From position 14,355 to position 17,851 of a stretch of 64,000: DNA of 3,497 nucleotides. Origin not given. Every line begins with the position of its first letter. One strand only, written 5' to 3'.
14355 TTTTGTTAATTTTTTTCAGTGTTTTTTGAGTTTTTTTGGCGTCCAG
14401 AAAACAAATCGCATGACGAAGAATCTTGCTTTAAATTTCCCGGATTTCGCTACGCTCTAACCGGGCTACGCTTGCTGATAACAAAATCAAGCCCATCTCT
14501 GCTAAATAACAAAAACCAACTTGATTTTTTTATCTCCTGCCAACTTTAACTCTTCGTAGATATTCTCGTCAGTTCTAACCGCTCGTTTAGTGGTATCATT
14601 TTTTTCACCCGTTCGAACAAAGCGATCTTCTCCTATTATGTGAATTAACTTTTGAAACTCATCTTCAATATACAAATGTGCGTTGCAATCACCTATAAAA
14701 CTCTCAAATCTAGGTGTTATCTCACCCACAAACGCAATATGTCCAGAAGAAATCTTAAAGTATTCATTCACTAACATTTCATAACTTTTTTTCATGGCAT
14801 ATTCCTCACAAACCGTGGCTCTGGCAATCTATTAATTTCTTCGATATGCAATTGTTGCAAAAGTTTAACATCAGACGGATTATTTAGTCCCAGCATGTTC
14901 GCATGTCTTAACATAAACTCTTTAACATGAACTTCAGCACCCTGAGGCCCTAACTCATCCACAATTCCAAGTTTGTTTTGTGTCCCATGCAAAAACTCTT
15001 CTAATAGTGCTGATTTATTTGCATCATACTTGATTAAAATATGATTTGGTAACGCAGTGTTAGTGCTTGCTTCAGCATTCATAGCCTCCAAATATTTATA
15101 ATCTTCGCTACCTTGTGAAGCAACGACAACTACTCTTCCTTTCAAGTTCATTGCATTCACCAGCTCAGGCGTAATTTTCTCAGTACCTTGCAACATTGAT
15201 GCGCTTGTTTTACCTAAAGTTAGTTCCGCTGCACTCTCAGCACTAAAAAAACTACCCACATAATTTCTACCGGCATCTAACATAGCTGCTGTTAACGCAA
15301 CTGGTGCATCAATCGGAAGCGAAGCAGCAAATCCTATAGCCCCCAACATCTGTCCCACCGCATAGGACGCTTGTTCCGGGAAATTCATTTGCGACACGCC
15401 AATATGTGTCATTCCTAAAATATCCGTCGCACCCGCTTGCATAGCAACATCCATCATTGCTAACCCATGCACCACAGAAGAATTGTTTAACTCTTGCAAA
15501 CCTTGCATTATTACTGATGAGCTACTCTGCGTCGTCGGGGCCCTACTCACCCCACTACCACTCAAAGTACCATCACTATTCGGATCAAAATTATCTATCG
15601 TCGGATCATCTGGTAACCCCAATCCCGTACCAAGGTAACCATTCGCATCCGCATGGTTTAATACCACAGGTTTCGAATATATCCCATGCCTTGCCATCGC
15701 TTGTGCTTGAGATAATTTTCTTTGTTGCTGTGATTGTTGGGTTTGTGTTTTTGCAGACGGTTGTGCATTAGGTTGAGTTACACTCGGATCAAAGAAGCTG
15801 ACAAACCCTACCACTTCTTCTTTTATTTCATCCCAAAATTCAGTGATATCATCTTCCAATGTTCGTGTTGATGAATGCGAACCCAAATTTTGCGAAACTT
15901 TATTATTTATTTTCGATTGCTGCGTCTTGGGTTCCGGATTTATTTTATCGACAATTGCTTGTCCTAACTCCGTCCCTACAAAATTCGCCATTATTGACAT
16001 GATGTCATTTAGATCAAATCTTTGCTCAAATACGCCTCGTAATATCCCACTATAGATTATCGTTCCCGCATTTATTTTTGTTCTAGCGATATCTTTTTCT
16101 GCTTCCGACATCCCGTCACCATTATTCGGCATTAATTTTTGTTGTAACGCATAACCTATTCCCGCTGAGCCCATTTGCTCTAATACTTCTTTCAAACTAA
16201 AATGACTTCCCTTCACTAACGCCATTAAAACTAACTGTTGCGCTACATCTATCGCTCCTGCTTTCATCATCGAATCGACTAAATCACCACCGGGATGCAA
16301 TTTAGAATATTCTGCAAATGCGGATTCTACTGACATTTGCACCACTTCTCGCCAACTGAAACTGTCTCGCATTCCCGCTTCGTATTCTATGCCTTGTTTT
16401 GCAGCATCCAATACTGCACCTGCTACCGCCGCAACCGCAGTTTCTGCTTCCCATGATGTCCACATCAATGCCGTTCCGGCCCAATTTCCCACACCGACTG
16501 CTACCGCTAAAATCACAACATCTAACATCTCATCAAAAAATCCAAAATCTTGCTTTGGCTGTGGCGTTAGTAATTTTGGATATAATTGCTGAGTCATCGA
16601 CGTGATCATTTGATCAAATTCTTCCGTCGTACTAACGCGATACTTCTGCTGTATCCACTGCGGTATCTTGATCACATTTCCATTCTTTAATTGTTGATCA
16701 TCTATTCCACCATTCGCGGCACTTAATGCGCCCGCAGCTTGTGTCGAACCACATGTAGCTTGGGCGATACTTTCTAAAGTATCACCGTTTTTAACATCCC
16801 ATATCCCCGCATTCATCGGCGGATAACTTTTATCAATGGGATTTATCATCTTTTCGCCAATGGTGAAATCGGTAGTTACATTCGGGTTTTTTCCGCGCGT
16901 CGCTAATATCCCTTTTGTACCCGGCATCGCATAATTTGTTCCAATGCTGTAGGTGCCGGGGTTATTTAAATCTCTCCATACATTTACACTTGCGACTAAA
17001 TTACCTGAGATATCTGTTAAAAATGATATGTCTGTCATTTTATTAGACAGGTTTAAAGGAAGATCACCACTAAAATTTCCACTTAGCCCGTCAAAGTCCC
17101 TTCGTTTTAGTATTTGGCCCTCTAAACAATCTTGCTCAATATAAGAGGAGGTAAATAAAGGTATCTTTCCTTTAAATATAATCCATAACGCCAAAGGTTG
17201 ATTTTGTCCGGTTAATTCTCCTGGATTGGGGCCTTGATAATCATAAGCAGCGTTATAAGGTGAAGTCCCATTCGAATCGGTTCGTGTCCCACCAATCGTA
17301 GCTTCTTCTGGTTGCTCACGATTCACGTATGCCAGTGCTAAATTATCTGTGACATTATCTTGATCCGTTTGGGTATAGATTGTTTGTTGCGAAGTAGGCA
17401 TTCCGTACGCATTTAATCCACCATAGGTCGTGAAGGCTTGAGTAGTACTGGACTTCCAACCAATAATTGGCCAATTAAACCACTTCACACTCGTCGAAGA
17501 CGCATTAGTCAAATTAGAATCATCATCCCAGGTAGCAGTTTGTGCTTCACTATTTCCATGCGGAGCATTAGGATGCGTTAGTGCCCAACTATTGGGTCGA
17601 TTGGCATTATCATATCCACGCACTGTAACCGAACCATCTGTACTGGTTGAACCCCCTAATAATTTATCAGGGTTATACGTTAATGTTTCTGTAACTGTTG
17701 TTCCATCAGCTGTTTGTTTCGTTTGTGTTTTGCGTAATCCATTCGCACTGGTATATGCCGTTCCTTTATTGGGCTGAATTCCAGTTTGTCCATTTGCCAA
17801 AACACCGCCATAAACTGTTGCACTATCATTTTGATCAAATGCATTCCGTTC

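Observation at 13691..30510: A four-part RHS module: RI-LRR membrane protein, 4301-aa RHS protein with a LysM domain, an ATGA-coupled small ORF, and a downstream orphan duplicate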

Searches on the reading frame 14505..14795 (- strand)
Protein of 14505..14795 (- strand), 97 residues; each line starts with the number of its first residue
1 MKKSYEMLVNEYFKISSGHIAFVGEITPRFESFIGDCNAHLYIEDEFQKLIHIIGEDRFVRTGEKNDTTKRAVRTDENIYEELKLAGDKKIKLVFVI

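Call 3: search_protein_families(library=pfam, proteins=[window:14505-14795:-], max_evalue=0.01)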
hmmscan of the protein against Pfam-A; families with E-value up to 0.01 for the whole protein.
window:14505-14795:- (97 aa): 0 families

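Call 11: search_protein_families(library=ncbifam, proteins=[window:14505-14795:-], max_evalue=1)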
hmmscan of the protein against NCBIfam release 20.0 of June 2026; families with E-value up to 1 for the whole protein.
window:14505-14795:- (97 aa): 0 families

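Call 44: search_solved_structures(query=window:14505-14795:-, max_evalue=10)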
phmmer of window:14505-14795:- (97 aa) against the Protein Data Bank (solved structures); distinct sequences matched with E-value up to 10: 1.
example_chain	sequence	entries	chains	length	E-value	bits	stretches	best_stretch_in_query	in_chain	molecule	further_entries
8avg_B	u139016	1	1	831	1.8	12.2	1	32-62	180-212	Elongator complex protein 2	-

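Call 45: search_protein_families(library=pfam, proteins=[window:14505-14795:-], max_evalue=10)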
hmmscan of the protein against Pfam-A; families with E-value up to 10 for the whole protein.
window:14505-14795:- (97 aa): 0 families

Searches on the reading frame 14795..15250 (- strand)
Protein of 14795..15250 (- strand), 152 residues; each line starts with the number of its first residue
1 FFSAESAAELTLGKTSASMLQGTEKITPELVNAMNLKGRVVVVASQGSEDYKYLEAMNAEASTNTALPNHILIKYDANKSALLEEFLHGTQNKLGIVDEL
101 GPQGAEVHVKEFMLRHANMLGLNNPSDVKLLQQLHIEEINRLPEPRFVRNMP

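Call 45: search_protein_families(library=pfam, proteins=[window:14795-15250:-], max_evalue=10)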
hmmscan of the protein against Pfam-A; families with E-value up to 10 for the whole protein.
window:14795-15250:- (152 aa): 0 families

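Call 64: predict_structure(alignment_id=A4)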
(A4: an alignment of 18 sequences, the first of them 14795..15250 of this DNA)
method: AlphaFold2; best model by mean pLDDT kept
length: 152 residues; sequences in the alignment: 18
mean_pLDDT: 84.6   pTM: 0.76
mean pLDDT of the five models: 84.6, 84.4, 83.4, 83.1, 77.4
residues with pLDDT >= 90: 109; 70-90: 18; 50-70: 5; < 50: 20
segments of 3 or more residues with pLDDT < 50: 1-13, 146-152
pLDDT, mean of each block of 10 residues (from residue 1): 42 61 91 95 96 94 88 95 94 90 93 95 91 92 61 37
secondary structure, 60 per line:
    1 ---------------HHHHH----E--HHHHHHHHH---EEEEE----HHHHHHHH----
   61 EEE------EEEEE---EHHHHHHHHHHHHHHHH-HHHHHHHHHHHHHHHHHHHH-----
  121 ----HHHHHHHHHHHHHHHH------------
elements in order: H16-20 H28-36 E40-44 H49-56 E61-63 E70-74 H79-94 H96-115 H125-140

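Call 74: fold_search(model_id=the predicted structure, library=pdb)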
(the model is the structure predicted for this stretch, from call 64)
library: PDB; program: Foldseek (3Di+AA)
matches with E <= 10: 104; with E <= 0.001: 0
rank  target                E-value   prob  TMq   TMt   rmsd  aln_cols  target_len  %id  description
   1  7f6e_C                1.9e+00  0.04  0.14  0.08  11.4        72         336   17  Crystal structure of metal-citrate-binding protein (MctA) of ABC transporter endogenously bound to Mg2+-citrate comple (released 2021-12-01)
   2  6qzp_SM               2.0e+00  0.05  0.15  0.17  10.1        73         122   22  High-resolution cryo-EM structure of the human 80S ribosome (released 2019-04-24)
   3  9fqr_Gt               2.0e+00  0.04  0.17  0.06  15.1        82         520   16  96-nm repeat of axonemal doublet microtubules from bovine sperm (released 2025-03-26)
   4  7f6q                  2.0e+00  0.03  0.14  0.07  12.2        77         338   17  Crystal structure of metal-citrate-binding mutant (S79A) protein (MctA) of ABC transporter in apo state (released 2021-12-01)
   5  8sln_A                2.6e+00  0.08  0.29  0.21   7.2       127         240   11  Crystal structure of Deinococcus geothermalis PprI complexed with ssDNA (released 2024-03-13)
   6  8t4s_M                2.9e+00  0.03  0.15  0.17   9.2        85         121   19  MERS-CoV Nsp1 protein bound to the Human 40S Ribosomal subunit (released 2023-10-04)
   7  9fqr_Ia               3.1e+00  0.04  0.17  0.05  20.3        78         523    9  96-nm repeat of axonemal doublet microtubules from bovine sperm (released 2025-03-26)
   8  7wdc_A                3.1e+00  0.02  0.17  0.08  12.6       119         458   13  Crystal Structure of Cyanobacterial Circadian Clock Protein KaiC (released 2022-07-20)
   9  7bez_B                3.7e+00  0.05  0.14  0.10   7.0        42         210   19  Zinc bound domain 3 of carbonic anhydrase from marine diatom Thalassiosira weissflogii (released 2021-07-14)
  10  5fiq_A                3.7e+00  0.03  0.15  0.11  13.1        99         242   10  Exonuclease domain-containing 1 (Exd1) in the native conformation (released 2015-12-23)
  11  8kca_A                3.7e+00  0.02  0.18  0.16  13.9       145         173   12  Crystal structure of DDX53 helicase domain (released 2023-08-30)
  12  1nrj_B                3.9e+00  0.04  0.18  0.15  13.9        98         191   10  Signal Recognition Particle Receptor Beta-Subunit in Complex with the SRX Domain from the Alpha-Subunit (released 2003-03-25)
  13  2lci_MODEL_1_A        4.2e+00  0.03  0.22  0.24  14.1       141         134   11  Solution NMR Structure of DE NOVO DESIGNED PROTEIN, P-LOOP NTPASE FOLD, Northeast Structural Genomics Consorti (released 2011-06-29)
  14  2z90_B                4.5e+00  0.03  0.27  0.26  15.4       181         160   13  Crystal Structure of the Second Dps from Mycobacterium smegmatis (released 2008-04-22)
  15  8zn5_I                4.5e+00  0.02  0.15  0.08  12.1       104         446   10  Crystal Structure of Designed Clock Protein KaiC (released 2025-04-16)
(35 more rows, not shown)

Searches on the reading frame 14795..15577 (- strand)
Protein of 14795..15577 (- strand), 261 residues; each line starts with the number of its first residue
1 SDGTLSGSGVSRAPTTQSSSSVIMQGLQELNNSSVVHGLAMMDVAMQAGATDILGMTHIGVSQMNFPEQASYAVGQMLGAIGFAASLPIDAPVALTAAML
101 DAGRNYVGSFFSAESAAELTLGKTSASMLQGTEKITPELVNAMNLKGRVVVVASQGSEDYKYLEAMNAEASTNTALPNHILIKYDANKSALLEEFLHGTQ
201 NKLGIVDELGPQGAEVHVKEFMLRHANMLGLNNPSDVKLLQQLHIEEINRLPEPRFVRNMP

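Call 43: search_solved_structures(query=window:14795-15577:-, max_evalue=10, show_alignments=2)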
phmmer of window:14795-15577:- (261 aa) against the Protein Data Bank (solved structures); distinct sequences matched with E-value up to 10: 12.
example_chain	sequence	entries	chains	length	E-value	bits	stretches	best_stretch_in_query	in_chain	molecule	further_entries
2fss_A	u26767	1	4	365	0.11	15.4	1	180-216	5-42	formate dehydrogenase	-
9ka8_B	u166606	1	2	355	0.12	15.2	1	180-216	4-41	Formate dehydrogenase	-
8ivj_A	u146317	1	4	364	0.12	15.2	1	180-216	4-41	Formate dehydrogenase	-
2j6i_A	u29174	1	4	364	0.13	15.2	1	180-216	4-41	FORMATE DEHYDROGENASE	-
6d4b_A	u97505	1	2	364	0.13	15.2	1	180-216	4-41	Formate dehydrogenase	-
6d4c_A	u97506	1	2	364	0.13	15.2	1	180-216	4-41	Formate dehydrogenase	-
5dn9_A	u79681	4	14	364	0.13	15.2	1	180-216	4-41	FDH | FORMATE DEHYDROGENASE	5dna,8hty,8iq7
7y5e_RN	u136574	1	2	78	1.1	12.1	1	98-167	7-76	PsaR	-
2z65_C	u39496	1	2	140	1.9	11.3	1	140-201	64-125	Lymphocyte antigen 96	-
3ula_B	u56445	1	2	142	2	11.3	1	140-200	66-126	Lymphocyte antigen 96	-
3fxi_C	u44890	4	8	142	2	11.3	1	140-201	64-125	Lymphocyte antigen 96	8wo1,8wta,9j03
2e56_A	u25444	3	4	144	2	11.3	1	140-201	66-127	Lymphocyte antigen 96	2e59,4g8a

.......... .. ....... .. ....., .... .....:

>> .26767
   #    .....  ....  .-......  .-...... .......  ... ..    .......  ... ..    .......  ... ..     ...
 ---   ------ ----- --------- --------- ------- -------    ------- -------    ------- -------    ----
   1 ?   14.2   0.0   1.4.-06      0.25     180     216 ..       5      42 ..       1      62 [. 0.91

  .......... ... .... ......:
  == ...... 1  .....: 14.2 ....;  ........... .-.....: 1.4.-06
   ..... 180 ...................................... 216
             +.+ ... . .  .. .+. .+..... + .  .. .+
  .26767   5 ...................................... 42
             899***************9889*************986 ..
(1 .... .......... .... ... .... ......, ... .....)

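Call 45: search_protein_families(library=pfam, proteins=[window:14795-15577:-], max_evalue=10)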
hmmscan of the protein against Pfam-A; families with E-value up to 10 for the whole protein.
window:14795-15577:- (261 aa): 0 families

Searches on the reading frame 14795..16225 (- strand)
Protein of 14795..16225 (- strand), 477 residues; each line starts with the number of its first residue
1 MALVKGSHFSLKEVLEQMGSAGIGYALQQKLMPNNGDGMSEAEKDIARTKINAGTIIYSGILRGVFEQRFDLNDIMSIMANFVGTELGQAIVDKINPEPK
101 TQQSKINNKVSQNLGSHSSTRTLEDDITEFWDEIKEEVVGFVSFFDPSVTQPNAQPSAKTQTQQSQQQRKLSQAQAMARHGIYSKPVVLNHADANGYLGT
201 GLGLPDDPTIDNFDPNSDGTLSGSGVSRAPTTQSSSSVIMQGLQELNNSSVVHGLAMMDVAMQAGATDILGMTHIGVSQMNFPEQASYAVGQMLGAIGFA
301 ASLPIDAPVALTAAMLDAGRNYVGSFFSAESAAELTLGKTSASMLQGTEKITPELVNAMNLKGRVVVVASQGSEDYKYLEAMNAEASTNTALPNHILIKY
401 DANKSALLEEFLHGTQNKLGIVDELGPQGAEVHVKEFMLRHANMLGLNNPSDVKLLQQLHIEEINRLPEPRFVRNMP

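Call 10: search_protein_families(library=pfam, proteins=[window:14795-16225:-], max_evalue=1)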
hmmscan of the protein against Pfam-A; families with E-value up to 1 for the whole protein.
window:14795-16225:- (477 aa): 0 families

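Call 11: search_protein_families(library=ncbifam, proteins=[window:14795-16225:-], max_evalue=1)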
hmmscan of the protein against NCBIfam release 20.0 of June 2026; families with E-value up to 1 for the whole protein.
window:14795-16225:- (477 aa): 0 families

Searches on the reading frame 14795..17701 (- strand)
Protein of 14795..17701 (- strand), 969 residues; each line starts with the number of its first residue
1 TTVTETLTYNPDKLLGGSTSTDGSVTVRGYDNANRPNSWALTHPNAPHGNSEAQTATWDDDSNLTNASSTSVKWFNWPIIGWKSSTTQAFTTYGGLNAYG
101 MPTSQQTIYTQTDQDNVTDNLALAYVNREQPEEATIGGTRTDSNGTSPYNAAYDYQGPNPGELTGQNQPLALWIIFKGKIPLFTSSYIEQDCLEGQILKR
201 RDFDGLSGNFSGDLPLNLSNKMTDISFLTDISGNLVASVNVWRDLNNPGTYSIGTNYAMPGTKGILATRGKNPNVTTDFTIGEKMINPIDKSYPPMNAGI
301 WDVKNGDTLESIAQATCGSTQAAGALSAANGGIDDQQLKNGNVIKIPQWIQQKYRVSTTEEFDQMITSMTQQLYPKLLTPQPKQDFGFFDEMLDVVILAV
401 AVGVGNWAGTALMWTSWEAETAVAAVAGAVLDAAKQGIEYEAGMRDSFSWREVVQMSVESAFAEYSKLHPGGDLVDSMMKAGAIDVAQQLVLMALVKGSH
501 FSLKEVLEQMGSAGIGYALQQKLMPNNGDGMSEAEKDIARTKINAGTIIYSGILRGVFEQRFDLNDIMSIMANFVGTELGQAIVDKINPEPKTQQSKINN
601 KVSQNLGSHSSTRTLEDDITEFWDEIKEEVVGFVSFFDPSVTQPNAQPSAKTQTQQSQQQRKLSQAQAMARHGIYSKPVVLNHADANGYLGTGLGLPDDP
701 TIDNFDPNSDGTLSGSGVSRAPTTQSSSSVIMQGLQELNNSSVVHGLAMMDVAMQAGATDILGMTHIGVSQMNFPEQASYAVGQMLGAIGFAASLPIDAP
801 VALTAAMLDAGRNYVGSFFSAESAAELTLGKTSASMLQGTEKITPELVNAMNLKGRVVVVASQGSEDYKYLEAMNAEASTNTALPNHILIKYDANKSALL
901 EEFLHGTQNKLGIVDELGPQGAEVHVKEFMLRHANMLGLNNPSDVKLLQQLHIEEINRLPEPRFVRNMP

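Call 16: find_homologous_proteins(query=window:14795-17701:-)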
Query window:14795-17701:- (969 aa): 2 proteins with E <= 0.001 among 8000 candidates.
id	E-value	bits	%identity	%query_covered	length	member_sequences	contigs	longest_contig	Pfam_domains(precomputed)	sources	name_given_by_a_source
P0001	1.5e-184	634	43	86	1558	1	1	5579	PF01476.27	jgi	-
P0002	3.5e-147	510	41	77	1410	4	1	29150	PF05593.20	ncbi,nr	ncbi:MAG: LysM domain-containing protein, partial [Gammaproteobacteria bacterium]|nr:LysM domain-con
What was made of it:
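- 16661..16795 (-): LysM domain (aa 3635-3679). Both homologues carry LysM annotation (call 16).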

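Call 17: find_encoding_contigs(protein=P0002, flank=10000)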
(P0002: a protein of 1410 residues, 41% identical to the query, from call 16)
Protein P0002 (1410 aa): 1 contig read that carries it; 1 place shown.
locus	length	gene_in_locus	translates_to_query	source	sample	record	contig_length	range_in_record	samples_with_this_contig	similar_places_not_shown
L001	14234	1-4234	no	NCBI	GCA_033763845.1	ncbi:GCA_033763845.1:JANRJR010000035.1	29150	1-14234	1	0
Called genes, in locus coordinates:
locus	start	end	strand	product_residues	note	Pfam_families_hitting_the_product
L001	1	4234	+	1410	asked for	PF05593:RHS_repeat (faint)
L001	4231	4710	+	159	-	-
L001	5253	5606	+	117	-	-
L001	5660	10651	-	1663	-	PF01326:PPDK_N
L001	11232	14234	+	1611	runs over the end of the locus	-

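Call 18: find_encoding_contigs(protein=P0001, flank=10000)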
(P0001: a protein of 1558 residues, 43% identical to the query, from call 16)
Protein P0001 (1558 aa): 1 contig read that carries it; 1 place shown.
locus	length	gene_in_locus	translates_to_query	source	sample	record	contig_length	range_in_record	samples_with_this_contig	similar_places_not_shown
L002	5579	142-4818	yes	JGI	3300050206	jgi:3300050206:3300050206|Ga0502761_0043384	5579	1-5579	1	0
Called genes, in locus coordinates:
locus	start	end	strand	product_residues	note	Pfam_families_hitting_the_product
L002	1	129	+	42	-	?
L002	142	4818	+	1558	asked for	PF01476:LysM (faint)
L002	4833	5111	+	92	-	-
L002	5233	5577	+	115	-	?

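Call 36: find_related_loci(query=A1, collection=metagenome_contigs, flank=10000)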
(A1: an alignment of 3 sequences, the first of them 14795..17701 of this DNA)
Query A1 (969 aa) in metagenome_contigs; peptide patterns used: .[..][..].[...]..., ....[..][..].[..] (x = any residue, [..] = any of these).
218 stretches matched a pattern, but none encodes a relative of the query by tblastn (E <= 1e-3).

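Call 45: search_protein_families(library=pfam, proteins=[L001:4231-4707:+, L002:4833-5108:+], max_evalue=10)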
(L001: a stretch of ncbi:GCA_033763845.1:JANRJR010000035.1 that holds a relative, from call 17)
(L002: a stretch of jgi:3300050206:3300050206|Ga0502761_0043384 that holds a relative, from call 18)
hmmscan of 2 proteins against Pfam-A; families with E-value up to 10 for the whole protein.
L001:4231-4707:+ (159 aa): 2 families
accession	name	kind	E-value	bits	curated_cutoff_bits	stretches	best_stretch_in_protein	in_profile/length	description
PF10104.14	Brr6_like_C_C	-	0.11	12.7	25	1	126-157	98-129/133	Di-sulfide bridge nucleocytoplasmic transport domain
PF03554.18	Herpes_UL73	-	0.23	11.9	23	1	128-156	41-69/75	UL73 viral envelope glycoprotein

L002:4833-5108:+ (92 aa): 0 families

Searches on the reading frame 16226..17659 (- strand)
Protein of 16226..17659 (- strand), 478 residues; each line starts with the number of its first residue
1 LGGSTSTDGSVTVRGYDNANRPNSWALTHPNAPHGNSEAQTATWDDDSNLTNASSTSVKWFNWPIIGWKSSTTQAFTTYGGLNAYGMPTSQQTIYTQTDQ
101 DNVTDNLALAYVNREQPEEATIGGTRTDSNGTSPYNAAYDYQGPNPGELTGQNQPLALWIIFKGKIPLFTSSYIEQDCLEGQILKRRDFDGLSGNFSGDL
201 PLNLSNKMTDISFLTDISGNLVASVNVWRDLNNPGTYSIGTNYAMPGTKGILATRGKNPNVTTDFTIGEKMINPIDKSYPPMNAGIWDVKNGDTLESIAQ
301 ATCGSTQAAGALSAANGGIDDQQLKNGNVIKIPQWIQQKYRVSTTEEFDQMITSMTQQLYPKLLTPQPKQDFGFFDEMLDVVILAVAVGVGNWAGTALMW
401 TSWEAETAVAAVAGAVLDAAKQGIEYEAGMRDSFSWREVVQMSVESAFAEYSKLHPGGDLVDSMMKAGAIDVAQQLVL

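Call 10: search_protein_families(library=pfam, proteins=[window:16226-17659:-], max_evalue=1)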
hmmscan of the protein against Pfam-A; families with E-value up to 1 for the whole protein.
window:16226-17659:- (478 aa): 1 family
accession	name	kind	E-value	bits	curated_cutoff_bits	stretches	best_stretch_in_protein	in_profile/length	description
PF01476.26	LysM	-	4.2e-05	23.9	20.9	1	289-333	3-43/43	LysM domain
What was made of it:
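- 16661..16795 (-): Pfam PF01476 scores 23.9 bits on the piece (call 10).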

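Call 11: search_protein_families(library=ncbifam, proteins=[window:16226-17659:-], max_evalue=1)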
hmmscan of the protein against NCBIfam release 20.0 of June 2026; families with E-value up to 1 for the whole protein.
window:16226-17659:- (478 aa): 2 families
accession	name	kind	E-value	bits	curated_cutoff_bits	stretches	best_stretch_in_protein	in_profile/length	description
NF008399.0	PRK11198.1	equivalog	0.033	14.6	134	1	281-334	92-147/149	peptidoglycan-binding protein LysM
NF010723.1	PRK14125.1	equivalog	0.13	12.3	60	1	287-334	35-86/87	cell division suppressor protein YneA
